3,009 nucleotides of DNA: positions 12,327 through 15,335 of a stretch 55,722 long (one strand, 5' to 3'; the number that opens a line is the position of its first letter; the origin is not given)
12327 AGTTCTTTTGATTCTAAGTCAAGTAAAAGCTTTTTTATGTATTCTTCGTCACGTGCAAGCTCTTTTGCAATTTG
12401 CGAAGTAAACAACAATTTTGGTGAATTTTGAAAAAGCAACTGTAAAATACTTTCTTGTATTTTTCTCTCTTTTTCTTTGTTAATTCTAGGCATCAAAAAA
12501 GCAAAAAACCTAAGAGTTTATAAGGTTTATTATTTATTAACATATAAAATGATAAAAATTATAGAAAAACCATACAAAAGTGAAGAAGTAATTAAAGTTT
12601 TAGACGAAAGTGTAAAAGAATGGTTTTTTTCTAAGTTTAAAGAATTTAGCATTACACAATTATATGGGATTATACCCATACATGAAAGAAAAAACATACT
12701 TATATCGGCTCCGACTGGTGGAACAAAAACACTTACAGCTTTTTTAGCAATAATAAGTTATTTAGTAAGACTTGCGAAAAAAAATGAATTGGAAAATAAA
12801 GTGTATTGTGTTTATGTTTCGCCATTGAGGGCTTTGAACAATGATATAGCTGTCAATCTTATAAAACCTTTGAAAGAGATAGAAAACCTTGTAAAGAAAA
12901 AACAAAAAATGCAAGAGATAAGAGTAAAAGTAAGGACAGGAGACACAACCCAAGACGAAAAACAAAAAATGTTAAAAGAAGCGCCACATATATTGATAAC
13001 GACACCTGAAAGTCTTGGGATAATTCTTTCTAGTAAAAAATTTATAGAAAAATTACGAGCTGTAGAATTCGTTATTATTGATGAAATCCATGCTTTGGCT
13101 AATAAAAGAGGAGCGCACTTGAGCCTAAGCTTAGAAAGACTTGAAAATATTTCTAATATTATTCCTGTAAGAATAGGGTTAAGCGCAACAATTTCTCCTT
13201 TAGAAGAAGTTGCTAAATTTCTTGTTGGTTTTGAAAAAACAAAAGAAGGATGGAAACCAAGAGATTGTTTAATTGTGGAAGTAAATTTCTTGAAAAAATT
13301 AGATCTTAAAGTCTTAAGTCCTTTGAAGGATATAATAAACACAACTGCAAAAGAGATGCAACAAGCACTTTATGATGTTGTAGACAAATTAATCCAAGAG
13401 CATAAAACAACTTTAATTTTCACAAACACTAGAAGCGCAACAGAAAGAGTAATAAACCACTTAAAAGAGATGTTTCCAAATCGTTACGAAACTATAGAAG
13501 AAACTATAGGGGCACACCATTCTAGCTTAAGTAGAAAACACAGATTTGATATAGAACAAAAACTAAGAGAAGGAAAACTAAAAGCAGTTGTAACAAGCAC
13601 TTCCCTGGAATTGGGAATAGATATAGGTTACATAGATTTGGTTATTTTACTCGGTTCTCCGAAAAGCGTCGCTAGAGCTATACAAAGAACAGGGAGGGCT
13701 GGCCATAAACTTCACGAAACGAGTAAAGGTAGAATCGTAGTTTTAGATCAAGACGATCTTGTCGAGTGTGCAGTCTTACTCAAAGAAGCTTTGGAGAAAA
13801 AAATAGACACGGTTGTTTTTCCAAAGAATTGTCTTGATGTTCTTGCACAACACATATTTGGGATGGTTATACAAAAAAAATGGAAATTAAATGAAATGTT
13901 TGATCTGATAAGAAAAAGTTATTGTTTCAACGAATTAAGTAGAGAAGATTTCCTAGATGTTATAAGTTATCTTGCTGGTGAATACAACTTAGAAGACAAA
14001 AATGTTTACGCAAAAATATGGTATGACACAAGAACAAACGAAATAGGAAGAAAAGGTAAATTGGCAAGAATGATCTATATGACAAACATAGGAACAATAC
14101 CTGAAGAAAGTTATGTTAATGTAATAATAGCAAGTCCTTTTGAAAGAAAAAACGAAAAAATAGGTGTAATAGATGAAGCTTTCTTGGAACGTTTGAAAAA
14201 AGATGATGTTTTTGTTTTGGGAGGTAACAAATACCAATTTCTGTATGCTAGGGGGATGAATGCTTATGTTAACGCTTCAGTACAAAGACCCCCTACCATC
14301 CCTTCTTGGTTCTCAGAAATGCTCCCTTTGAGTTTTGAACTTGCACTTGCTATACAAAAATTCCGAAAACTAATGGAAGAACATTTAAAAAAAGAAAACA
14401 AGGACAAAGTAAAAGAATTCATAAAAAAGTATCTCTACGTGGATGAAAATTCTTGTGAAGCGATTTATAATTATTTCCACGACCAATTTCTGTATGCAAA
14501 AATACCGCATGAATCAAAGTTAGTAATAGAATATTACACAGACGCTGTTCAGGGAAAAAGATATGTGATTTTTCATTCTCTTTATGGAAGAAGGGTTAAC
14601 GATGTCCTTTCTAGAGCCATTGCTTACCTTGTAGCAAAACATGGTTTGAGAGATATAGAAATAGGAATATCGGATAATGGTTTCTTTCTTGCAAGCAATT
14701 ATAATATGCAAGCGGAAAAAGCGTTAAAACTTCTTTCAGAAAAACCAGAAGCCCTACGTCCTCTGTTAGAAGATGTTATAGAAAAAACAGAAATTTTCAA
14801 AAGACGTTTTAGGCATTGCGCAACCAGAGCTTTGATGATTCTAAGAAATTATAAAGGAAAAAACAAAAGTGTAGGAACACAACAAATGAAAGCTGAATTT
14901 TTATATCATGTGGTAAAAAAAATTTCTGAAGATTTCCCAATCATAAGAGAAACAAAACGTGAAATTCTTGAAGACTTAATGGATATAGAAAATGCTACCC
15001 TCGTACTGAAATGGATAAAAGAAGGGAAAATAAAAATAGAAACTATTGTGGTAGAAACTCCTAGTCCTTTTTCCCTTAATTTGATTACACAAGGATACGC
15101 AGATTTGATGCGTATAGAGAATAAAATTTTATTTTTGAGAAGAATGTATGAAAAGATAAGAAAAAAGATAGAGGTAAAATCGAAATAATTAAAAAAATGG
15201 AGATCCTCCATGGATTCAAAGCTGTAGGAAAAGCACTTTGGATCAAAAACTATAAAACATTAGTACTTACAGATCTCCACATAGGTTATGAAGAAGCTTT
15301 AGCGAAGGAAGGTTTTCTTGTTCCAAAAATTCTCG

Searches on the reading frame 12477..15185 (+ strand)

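Call 17: search_protein_families(library=pfam, proteins=[window:12477-15185:+], max_evalue=0.001)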
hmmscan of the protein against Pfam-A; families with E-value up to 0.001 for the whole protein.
window:12477-15185:+ (903 aa): 6 families
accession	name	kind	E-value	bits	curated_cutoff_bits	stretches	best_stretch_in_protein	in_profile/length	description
PF08494.16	DEAD_assoc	-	7e-58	196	23.5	1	676-866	1-191/191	DEAD/H associated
PF19306.5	WH_Lhr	-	6e-35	120.5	27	1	439-605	4-165/168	Large helicase-related protein, winged helix domain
PF00270.35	DEAD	-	5.8e-28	98.2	26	1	64-243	7-165/167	DEAD/DEAH box helicase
PF00271.37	Helicase_C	-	1.4e-18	67.6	23.5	1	300-409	4-107/110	Helicase conserved C-terminal domain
PF04851.21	ResIII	-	1.2e-10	42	22.5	1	44-239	17-162/164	Type III restriction enzyme, res subunit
PF22590.2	Cas3-like_C_2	-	1.4e-05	25.7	27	1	309-408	2-101/106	CRISPR-associated nuclease/helicase Cas3, C-terminal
